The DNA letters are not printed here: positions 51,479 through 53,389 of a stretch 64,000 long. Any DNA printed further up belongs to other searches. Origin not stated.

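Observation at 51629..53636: Unusual helicase-loading module next to dnaB: DnaD-like protein plus a double-AAA+ DnaC/DnaI-like loader with a degenerate first Walker A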

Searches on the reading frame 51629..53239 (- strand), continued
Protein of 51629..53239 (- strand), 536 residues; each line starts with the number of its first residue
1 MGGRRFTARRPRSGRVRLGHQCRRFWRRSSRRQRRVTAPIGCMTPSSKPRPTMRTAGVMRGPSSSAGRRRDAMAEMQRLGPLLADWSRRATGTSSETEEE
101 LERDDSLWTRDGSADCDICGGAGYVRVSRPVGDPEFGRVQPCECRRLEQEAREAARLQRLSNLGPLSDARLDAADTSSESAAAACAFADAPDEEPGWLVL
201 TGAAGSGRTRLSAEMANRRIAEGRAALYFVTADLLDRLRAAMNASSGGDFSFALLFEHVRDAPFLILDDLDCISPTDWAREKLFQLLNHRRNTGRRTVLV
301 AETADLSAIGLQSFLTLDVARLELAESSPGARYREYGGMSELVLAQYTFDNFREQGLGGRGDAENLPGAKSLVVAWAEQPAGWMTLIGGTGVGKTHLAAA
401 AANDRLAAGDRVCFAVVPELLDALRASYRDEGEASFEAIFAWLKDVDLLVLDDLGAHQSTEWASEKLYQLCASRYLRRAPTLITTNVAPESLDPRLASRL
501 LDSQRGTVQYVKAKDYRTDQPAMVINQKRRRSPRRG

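Call 58: search_protein_families(library=phrogs, proteins=[window:51629-53023:-], max_evalue=0.001)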
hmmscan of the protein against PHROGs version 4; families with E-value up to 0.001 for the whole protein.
window:51629-53023:- (464 aa): 5 families
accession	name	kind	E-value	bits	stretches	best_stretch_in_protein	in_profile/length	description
phrog_50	-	DNA, RNA and nucleotide metabolism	6.1e-68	231.3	2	266-448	329-513/570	DnaC-like helicase loader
phrog_3277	-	DNA, RNA and nucleotide metabolism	1.4e-34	120.4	2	313-448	14-156/168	DnaC-like helicase loader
phrog_26922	-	DNA, RNA and nucleotide metabolism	1.9e-18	67.9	2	372-446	10-87/92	DnaC-like helicase loader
phrog_27475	-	unknown function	9.8e-11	41.8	1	312-420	445-550/599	-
phrog_15321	-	unknown function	2.7e-06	28.5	0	371-431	5-71/93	-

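Call 59: find_related_loci(query=A1, collection=viral_contigs, flank=4000)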
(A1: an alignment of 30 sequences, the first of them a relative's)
Query A1 (464 aa) in viral_contigs; peptide patterns used: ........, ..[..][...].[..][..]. (x = any residue, [..] = any of these).
600 stretches matched a pattern (row limit reached: there are more); 454 encode a relative of the query (tblastn E <= 1e-3); the best 80 are kept; 80 distinct loci.
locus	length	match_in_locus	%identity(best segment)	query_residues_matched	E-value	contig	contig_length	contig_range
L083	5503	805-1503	49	44-461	1e-32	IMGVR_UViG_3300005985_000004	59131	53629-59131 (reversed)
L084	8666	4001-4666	42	44-447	3e-31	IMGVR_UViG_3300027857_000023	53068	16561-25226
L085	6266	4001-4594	39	71-445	2e-27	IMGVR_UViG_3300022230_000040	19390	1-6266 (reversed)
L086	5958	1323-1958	35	71-459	4e-27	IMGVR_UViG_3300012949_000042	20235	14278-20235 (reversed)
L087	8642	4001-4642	36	65-445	1e-24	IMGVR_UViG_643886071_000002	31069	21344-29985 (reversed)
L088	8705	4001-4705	35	44-445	1e-24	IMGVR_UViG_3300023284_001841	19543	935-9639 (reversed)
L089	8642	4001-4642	36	65-445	2e-24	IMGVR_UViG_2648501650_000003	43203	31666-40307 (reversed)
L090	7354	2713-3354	36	65-445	2e-24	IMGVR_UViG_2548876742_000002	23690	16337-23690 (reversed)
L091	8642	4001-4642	37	65-445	3e-24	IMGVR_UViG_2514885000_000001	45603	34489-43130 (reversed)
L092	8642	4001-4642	36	65-445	2e-24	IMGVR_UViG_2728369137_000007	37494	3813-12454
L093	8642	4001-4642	35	65-445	1e-24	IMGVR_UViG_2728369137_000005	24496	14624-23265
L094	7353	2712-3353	36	65-445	2e-24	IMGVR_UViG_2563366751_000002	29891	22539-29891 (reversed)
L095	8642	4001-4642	37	65-445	3e-24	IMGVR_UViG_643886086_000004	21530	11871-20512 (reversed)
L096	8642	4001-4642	35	65-445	1e-24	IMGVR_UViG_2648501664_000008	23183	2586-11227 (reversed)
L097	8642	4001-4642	35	65-445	1e-24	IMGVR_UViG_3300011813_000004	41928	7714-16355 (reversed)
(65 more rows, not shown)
